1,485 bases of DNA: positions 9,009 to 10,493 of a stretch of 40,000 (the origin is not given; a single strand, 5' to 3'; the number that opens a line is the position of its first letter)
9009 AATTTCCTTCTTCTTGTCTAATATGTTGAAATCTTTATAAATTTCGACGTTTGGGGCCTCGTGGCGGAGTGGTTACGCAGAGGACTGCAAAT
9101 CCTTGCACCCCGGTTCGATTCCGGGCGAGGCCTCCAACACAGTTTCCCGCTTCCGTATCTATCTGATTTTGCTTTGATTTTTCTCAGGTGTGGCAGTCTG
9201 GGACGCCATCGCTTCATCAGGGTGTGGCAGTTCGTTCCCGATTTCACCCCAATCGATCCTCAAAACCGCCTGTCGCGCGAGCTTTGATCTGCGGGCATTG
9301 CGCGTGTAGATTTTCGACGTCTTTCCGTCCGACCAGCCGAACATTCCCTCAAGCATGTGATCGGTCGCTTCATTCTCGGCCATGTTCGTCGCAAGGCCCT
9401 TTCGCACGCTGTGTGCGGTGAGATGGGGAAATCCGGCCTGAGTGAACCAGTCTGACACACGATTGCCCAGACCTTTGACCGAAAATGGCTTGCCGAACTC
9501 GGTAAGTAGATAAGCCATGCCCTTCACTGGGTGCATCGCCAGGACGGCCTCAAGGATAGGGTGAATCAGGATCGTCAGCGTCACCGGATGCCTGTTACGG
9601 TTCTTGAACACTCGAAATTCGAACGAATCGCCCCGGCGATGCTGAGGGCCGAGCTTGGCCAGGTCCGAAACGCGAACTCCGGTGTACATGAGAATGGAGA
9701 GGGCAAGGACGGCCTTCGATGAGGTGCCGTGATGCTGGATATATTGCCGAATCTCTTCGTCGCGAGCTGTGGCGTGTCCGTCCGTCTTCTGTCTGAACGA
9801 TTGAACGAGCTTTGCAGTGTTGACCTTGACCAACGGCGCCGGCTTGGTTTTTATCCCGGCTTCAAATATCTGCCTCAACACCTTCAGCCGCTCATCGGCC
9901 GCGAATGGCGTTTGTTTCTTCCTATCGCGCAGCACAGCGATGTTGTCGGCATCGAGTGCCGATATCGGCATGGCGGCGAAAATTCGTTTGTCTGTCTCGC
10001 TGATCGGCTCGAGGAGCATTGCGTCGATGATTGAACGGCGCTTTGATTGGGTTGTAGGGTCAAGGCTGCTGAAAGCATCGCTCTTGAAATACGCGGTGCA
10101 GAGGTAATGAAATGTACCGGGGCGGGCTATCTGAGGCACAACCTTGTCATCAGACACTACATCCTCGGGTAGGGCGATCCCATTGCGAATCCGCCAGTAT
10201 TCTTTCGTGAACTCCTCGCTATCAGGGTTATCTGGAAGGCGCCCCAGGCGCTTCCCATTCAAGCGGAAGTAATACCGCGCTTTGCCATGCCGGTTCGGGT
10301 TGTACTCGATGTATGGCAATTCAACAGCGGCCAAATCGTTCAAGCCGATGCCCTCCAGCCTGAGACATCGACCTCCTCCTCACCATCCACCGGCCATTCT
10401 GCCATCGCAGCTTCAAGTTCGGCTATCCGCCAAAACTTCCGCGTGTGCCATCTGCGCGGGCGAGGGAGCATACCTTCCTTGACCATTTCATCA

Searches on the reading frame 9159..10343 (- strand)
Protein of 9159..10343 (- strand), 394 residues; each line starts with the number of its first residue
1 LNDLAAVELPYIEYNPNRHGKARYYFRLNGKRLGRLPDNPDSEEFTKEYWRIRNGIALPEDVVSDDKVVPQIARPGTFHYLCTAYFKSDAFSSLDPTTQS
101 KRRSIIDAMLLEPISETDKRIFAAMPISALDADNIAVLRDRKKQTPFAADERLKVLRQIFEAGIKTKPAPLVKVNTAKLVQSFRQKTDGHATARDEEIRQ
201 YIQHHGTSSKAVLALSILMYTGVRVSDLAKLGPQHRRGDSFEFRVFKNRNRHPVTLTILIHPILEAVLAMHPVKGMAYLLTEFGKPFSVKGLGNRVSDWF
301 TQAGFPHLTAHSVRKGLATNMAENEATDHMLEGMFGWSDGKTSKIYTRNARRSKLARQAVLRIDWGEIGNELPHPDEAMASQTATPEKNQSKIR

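Call 79: search_protein_families(library=pfam, proteins=[window:9159-10343:-], max_evalue=0.001)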
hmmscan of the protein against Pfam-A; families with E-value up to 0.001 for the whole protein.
window:9159-10343:- (394 aa): 1 family
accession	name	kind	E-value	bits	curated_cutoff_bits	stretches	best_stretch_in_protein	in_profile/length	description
PF00589.27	Phage_integrase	-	7.2e-15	55.6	27.1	1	205-350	15-169/172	Phage integrase family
